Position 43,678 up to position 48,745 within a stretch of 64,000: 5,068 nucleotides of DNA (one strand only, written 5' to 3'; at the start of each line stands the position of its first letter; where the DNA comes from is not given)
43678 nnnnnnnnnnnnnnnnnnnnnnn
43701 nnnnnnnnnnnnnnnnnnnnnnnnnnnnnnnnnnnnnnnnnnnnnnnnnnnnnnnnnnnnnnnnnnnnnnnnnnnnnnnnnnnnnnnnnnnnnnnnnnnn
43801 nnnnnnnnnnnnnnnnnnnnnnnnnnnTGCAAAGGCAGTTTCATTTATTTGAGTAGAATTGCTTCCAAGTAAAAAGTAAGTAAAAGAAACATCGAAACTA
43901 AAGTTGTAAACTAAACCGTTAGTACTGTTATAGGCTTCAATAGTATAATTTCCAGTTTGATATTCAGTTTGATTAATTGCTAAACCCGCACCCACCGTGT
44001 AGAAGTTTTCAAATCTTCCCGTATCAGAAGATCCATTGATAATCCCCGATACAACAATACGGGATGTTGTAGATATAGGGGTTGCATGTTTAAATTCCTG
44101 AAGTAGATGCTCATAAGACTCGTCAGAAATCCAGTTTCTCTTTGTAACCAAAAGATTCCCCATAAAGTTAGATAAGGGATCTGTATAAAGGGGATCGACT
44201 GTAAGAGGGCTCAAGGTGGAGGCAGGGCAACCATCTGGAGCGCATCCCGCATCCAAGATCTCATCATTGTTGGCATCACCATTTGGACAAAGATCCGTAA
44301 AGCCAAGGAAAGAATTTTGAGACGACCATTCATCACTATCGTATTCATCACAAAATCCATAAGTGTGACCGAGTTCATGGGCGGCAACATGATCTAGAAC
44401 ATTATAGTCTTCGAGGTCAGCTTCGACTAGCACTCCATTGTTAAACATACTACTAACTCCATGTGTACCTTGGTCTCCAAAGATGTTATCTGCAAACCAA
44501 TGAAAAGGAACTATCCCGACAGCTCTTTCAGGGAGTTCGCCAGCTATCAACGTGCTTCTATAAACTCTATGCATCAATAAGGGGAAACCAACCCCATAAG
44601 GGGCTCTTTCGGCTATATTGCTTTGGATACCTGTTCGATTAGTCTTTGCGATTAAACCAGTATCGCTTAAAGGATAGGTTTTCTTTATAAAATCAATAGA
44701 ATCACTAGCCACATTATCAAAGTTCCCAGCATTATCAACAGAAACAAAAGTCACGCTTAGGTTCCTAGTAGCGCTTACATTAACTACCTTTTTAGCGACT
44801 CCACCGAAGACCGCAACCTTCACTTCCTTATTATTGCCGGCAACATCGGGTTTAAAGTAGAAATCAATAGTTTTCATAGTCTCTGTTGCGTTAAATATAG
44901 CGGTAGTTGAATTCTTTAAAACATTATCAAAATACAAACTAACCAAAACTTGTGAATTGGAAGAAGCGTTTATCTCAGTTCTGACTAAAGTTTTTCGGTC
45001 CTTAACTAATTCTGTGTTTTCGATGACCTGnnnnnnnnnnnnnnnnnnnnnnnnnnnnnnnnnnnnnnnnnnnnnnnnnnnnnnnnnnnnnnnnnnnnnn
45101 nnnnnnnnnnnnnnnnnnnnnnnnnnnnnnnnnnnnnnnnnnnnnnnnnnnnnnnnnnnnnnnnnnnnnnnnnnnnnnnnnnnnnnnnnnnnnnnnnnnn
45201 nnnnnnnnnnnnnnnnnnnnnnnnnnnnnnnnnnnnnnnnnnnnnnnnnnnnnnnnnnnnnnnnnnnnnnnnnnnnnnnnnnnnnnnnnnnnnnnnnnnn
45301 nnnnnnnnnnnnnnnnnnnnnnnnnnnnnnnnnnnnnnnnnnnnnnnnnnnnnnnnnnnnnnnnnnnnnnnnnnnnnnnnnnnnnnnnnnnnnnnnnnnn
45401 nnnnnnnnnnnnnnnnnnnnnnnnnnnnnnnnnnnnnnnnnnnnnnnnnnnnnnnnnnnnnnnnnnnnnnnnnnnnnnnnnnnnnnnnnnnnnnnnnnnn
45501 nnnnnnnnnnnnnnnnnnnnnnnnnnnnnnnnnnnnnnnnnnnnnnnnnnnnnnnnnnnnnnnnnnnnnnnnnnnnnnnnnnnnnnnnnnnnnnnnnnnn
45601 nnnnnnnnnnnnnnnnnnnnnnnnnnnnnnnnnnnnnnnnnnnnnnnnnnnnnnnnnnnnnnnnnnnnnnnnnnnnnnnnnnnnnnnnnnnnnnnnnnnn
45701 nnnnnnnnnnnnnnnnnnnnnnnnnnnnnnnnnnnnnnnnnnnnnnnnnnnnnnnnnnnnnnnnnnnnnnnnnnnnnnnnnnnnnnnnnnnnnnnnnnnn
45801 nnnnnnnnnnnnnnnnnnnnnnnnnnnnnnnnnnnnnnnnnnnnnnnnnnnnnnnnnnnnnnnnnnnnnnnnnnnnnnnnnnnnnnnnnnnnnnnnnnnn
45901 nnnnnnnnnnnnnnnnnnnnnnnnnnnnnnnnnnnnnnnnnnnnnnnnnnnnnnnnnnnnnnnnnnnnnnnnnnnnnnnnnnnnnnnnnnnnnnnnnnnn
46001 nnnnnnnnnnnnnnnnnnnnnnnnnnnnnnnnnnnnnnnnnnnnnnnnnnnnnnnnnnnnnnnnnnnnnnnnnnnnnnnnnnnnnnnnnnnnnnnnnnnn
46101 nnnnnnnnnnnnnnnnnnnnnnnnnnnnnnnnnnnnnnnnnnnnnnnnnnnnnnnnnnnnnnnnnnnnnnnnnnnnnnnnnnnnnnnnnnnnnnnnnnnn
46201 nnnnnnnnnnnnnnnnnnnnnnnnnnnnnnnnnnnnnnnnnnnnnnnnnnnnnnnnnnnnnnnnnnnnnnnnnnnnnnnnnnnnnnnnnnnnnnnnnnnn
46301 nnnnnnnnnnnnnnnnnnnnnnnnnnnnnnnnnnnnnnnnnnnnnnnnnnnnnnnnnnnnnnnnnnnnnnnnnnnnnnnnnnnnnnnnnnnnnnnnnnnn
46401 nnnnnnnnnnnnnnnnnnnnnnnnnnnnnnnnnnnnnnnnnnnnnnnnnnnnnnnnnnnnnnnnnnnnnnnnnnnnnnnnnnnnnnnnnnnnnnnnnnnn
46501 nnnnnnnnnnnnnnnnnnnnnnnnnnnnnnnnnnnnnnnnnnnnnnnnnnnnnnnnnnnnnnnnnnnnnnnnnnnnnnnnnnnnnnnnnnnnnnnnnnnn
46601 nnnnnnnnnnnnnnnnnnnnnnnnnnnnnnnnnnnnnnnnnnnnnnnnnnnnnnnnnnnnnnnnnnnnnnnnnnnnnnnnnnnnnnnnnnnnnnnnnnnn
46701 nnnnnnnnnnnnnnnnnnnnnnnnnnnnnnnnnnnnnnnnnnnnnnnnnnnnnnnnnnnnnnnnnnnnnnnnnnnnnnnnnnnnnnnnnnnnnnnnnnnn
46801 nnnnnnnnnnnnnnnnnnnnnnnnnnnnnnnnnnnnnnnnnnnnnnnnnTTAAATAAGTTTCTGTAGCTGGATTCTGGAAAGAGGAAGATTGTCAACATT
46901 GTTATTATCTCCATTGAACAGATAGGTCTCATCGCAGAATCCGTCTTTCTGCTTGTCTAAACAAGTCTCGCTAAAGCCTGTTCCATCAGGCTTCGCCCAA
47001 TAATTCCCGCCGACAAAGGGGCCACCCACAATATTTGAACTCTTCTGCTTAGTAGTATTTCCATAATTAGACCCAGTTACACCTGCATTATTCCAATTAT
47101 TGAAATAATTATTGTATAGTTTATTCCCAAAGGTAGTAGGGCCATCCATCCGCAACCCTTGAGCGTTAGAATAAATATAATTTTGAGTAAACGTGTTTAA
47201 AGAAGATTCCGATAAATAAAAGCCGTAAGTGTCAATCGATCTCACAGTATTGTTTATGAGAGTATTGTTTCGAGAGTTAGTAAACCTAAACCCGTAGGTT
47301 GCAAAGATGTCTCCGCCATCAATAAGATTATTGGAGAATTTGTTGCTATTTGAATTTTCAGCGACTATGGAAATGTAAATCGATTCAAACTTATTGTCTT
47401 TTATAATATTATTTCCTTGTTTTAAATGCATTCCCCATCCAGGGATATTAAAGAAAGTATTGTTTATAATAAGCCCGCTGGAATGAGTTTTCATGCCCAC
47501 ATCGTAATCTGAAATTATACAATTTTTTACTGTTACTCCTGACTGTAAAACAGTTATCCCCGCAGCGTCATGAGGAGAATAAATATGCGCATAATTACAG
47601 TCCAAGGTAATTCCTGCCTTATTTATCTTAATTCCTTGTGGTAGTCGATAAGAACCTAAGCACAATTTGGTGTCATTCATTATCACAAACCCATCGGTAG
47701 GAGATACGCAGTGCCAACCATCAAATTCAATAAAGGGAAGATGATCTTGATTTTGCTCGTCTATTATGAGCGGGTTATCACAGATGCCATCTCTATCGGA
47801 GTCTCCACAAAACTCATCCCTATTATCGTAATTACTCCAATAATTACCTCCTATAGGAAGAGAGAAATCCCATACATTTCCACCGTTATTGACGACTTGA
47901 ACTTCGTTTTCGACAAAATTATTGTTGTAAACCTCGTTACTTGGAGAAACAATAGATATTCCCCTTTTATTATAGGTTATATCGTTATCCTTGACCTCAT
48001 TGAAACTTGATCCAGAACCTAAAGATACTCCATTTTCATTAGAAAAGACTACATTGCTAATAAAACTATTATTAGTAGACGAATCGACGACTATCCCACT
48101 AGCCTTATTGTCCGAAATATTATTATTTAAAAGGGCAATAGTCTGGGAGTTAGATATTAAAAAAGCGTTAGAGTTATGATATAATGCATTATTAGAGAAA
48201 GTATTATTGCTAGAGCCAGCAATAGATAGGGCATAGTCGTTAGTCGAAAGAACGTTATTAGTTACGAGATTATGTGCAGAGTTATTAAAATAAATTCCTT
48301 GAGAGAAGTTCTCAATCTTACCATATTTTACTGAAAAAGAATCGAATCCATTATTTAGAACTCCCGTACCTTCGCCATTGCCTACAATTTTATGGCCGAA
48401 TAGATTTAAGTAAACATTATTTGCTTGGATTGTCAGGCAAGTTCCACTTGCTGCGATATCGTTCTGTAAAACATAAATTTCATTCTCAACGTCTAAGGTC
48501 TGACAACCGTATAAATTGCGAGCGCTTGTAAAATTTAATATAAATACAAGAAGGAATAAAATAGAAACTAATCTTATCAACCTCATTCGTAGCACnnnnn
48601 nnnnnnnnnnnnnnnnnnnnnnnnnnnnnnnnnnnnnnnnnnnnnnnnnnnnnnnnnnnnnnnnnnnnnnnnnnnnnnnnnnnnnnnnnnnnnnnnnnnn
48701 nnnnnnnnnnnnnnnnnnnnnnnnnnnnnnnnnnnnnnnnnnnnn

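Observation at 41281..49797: Island cargo: co-directional operon of a KamA-like radical SAM enzyme, a beta-helix protein, a 7-bladed FG-GAP propeller fused to a zincin, a Cys-rich membrane protein and a secreted protein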

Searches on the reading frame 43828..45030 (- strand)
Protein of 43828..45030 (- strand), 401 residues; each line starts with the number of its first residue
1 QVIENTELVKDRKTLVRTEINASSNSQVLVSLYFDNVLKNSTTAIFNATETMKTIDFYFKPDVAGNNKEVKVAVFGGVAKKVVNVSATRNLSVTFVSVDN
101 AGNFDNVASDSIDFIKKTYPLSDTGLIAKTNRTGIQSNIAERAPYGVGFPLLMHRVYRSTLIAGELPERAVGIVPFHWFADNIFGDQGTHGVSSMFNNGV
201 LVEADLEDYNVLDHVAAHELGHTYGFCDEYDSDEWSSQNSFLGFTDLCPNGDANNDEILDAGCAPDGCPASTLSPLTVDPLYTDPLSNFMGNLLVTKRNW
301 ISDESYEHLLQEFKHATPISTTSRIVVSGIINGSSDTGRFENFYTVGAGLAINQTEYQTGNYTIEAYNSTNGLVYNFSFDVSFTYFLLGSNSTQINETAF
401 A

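Call 54: find_homologous_proteins(query=window:43828-45030:-, max_evalue=0.001)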
Query window:43828-45030:- (401 aa): 4 proteins with E <= 0.001 among 4103 candidates.
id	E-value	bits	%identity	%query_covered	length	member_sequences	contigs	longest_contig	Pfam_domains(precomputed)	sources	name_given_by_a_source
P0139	1.9e-93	332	49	85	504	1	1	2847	-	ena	-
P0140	1.5e-86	309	44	94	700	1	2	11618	-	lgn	-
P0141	1.9e-78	283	47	78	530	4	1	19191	-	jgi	jgi:hypothetical protein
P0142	2.5e-45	174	34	79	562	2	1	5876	-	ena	-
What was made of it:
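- Tried and rejected: The word-indexed homologue search of the zincin region returned only 4 proteins (call 54).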

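Call 66: predict_structure(alignment_id=A4)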
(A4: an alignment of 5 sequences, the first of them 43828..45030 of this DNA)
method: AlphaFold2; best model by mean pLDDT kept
length: 401 residues; sequences in the alignment: 5
mean_pLDDT: 40.5   pTM: 0.30
mean pLDDT of the five models: 40.5, 38.4, 38.0, 37.9, 37.4
residues with pLDDT >= 90: 0; 70-90: 27; 50-70: 32; < 50: 342
segments of 3 or more residues with pLDDT < 50: 1-13, 62-69, 76-78, 80-104, 106-108, 113-333, 335-401
pLDDT, mean of each block of 10 residues (from residue 1): 42 58 71 72 76 68 45 52 36 41 48 46 41 35 32 30 28 30 30 32 33 33 35 43 43 38 39 26 26 26 34 31 39 45 32 33 39 41 32 40 33
secondary structure, 60 per line:
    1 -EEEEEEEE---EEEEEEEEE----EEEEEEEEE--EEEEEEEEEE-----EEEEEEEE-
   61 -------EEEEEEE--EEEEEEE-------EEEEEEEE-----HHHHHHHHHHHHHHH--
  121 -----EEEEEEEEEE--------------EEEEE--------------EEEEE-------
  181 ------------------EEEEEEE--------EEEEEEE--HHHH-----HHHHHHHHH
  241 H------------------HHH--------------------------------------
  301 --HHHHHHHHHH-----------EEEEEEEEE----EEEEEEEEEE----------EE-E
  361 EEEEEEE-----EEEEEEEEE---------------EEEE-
elements in order: E2-9 E13-21 E26-34 E37-46 E52-59 E68-74 E77-83 E91-98 H104-118 E126-135 E150-154 E169-173 E199-205 E214-220 H223-226 H232-241 H303-312 E324-332 E337-346 E360-367 E373-381 E397-400
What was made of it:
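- On M6 metallopeptidase domain (TIGR03296): The AF2 model is unusable (call 66).
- Closest known: M6. Different: The fold could not be confirmed (call 66).
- Tried and rejected: Structure of the zincin region from a 5-sequence alignment gave pLDDT 40 (call 66), so no fold search was run on it.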

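Call 70: search_solved_structures(query=A5, max_evalue=10, show_alignments=3)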
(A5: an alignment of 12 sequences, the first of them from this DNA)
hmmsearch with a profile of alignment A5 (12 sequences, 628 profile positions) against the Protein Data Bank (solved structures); distinct sequences matched with E-value up to 10: 23.
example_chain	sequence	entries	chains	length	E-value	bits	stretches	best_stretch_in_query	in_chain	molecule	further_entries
2l0d_A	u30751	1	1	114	0.042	15.3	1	27-82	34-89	Cell surface protein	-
1c7k_A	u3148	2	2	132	0.056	14.9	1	204-237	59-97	ZINC ENDOPROTEASE | ZINC PROTEASE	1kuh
4hx3_A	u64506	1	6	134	0.058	14.9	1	205-237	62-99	Extracellular small neutral protease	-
1bkc_E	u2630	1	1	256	0.14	13.6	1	181-266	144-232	TUMOR NECROSIS FACTOR-ALPHA-CONVERTING ENZYME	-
1bkc_I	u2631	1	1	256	0.28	12.6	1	181-265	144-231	TUMOR NECROSIS FACTOR-ALPHA-CONVERTING ENZYME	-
1bkc_A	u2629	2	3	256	0.3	12.5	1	181-265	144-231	TUMOR NECROSIS FACTOR-ALPHA-CONVERTING ENZYME | ADAM 17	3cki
3b92_A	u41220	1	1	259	0.31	12.4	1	181-265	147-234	ADAM 17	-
1zxc_A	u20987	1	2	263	0.31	12.4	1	181-265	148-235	ADAM 17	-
2oi0_A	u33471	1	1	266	0.32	12.4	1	181-265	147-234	TNF- a Converting Enzyme (TACE)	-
2a8h_A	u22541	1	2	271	0.32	12.4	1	181-265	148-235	ADAM 17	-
2i47_A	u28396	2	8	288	0.37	12.2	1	181-265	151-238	ADAM 17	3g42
2fv9_A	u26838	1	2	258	0.45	11.9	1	182-265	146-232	ADAM 17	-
2ddf_A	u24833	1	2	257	0.45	11.9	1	182-265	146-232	ADAM 17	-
2fv5_A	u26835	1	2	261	0.45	11.9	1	182-265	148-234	ADAM 17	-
3kmc_A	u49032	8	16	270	0.47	11.8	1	182-265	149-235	TNF-alpha-converting enzyme | Disintegrin and metalloproteinase domain-containing protein 17 | TACE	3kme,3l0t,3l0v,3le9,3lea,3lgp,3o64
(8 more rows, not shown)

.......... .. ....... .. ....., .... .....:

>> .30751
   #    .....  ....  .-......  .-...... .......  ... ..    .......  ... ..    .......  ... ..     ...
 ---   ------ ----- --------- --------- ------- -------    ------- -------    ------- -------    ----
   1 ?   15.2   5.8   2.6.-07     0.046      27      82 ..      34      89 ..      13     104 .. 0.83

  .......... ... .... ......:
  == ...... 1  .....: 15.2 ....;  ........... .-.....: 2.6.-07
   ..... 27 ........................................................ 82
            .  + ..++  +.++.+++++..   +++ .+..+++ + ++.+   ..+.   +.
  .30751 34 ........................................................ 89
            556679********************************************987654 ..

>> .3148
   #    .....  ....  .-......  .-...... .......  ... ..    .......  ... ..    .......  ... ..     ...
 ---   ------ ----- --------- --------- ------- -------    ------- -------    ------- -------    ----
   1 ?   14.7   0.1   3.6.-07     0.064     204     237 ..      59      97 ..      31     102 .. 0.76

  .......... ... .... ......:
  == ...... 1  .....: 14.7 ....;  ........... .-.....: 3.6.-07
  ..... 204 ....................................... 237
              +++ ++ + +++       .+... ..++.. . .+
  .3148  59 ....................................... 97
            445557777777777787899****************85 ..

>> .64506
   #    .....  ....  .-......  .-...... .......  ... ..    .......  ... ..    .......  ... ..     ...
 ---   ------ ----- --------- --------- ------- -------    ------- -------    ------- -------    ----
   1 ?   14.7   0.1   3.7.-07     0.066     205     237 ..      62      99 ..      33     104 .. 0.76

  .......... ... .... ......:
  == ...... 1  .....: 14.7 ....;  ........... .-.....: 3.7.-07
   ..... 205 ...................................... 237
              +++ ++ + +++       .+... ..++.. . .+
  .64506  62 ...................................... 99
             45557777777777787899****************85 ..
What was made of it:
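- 43948..44760 (-): Zincin metalloprotease-like module (aa ~690-960). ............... at aa 815-829, conserved Cys pairs, and NFMG. Sub-significant snapalysin/ADAM17 matches (call 70).
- Closest known: M6. Same: Snapalysin is the best enzyme match in the PDB (call 70).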

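Call 71: search_protein_families(library=ncbifam, alignment_id=A5, max_evalue=1)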
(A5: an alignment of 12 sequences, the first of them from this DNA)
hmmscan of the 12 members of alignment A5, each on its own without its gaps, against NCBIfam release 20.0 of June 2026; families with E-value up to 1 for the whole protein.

A. member 1, seq(345 aa): 2 families
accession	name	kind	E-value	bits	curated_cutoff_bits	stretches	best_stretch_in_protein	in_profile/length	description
TIGR03296.1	M6dom_TIGR03296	domain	0.0001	22.3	110.8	1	212-254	168-210/286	M6 family metalloprotease domain-containing protein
NF038122.1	metallo_LGF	subfamily_domain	0.029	14.4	80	1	211-238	144-171/274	NF038122 family metalloprotease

B. families by the number of members that match (of 12 scanned): 5 families
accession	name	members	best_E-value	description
TIGR03296.1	M6dom_TIGR03296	9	0.0001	M6 family metalloprotease domain-containing protein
NF033628.1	snapalysin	1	0.016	snapalysin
NF038122.1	metallo_LGF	1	0.029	NF038122 family metalloprotease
NF011913.0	PRK15386.1-1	1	0.094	type III secretion system effector EspK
TIGR03660.1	T1SS_rpt_143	1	0.92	T1SS-143 repeat domain-containing protein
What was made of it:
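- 43948..44760 (-): Weak M6-domain hits in 9/12 (call 71).
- Closest known: M6. Same: 9/12 homologues weakly hit the M6 domain model (call 71).
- The structure model failed (pLDDT 40, call 66) and profile matches are below significance (calls 70, 71).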

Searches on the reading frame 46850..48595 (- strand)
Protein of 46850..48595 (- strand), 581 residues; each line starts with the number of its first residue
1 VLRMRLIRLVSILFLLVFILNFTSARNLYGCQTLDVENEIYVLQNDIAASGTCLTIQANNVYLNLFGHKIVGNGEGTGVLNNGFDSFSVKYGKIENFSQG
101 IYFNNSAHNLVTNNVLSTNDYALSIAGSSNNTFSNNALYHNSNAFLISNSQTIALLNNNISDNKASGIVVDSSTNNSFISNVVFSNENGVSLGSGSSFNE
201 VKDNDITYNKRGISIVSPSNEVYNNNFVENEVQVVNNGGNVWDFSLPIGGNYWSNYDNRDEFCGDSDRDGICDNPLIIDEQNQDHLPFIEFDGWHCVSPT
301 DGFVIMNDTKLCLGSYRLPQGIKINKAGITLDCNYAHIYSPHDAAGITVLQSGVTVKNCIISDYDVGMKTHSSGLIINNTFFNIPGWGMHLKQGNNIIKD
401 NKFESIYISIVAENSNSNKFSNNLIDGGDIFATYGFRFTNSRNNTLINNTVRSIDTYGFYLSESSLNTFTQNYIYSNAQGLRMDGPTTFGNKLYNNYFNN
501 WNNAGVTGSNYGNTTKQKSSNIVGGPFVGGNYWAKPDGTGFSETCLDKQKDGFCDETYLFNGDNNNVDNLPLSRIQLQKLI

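Call 3: search_protein_families(library=pfam, proteins=[window:46850-48595:-], max_evalue=0.01)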
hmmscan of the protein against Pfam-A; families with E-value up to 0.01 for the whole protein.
window:46850-48595:- (581 aa): 2 families
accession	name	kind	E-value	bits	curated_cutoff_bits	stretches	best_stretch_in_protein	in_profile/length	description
PF05048.19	NosD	-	8.1e-57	192.5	23.6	2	346-538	18-212/212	Periplasmic copper-binding protein (NosD)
PF13229.12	Beta_helix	-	5e-30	104.6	25.9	3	78-227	2-158/158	Right handed beta helix region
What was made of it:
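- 46850..48595 (-): Secreted or anchored double NosD/PbH1-type right-handed beta-helix protein. Pfam NosD 8e-57, Beta_helix 5e-30 (call 3).
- Checked: Beta-helix, 46850-48595, 581 aa (Pfam NosD 8e-57, Beta_helix 5e-30; call 3).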

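Call 4: search_protein_families(library=ncbifam, proteins=[window:46850-48595:-], max_evalue=0.01)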
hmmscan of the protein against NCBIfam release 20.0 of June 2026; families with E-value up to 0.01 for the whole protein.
window:46850-48595:- (581 aa): 2 families
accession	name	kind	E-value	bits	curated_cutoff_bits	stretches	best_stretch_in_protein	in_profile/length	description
TIGR04247.1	NosD_copper_fam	subfamily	5.8e-28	97.5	300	2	76-275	127-325/377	nitrous oxide reductase family maturation protein NosD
TIGR03804.1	para_beta_helix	repeat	2.9e-15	55.6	19.45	4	435-477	1-42/44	parallel beta-helix repeat protein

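Call 84: search_solved_structures(query=window:46850-48595:-, max_evalue=0.01)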
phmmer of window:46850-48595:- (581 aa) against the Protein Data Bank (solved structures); distinct sequences matched with E-value up to 0.01: 1.
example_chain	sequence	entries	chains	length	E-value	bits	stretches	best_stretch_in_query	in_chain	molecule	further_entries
7o0y_A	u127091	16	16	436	6.6e-05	25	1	76-260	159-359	Probable ABC transporter binding protein NosD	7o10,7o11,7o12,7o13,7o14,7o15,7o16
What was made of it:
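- Closest known: NosD / PbH1 right-handed parallel beta-helix proteins. Same: Weak similarity to NosD 7O0Y (call 84).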
